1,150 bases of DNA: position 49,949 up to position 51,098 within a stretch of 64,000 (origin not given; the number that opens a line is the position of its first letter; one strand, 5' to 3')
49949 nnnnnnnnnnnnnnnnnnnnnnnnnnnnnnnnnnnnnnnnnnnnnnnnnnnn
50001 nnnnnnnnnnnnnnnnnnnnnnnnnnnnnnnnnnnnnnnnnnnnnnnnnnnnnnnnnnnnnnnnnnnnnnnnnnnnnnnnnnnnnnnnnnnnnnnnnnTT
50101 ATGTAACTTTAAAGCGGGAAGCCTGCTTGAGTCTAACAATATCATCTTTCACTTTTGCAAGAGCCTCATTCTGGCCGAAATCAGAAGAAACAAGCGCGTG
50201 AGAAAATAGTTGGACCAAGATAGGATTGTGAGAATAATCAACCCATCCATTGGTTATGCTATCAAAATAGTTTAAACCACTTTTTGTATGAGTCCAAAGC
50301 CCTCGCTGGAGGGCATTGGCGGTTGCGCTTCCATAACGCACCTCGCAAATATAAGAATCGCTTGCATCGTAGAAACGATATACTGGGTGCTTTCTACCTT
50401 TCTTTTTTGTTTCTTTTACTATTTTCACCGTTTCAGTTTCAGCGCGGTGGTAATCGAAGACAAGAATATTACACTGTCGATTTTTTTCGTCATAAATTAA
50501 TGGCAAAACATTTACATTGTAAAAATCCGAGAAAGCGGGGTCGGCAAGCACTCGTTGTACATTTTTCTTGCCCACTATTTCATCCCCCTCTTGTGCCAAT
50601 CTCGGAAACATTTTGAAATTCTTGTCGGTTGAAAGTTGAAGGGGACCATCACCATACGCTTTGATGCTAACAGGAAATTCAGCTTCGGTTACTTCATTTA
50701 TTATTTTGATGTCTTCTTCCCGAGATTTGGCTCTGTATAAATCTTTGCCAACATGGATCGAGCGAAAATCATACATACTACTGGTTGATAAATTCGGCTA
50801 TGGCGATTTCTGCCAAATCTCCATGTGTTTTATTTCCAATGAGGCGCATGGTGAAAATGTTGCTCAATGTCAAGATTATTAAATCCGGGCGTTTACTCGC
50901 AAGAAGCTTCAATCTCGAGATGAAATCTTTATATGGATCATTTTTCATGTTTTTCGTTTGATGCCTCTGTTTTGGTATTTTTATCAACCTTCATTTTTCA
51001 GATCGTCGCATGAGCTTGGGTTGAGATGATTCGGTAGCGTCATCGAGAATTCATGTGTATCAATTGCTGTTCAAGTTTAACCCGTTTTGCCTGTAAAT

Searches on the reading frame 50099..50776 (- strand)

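Call 6: search_protein_families(library=pfam, proteins=[window:50099-50776:-])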
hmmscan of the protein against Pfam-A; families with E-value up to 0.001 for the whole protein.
window:50099-50776:- (225 aa): 0 families

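Call 47: search_protein_families(library=ncbifam, proteins=[window:50099-50776:-])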
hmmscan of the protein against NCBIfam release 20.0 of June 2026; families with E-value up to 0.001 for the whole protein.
window:50099-50776:- (225 aa): 0 families

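Call 62: search_protein_families(library=padloc, proteins=[window:50099-50776:-], max_evalue=0.01)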
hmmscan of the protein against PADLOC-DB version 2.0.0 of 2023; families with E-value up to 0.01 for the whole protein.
window:50099-50776:- (225 aa): 1 family
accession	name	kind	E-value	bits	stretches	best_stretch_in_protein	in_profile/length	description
PDLC03568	REase_II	-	1.3e-99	331.1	1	1-221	58-278/281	Type II restriction enzyme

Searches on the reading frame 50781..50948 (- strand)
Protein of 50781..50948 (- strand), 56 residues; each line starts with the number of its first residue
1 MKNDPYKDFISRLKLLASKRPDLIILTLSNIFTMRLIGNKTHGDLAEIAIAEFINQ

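Call 66: search_protein_families(library=padloc, proteins=[window:50781-50948:-], max_evalue=1)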
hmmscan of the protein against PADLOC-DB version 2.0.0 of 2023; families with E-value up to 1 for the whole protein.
seq(56 aa): 1 family
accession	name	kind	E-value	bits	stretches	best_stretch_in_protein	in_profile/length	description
PDLC03568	REase_II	-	6.7e-23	79.4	1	2-56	2-56/281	Type II restriction enzyme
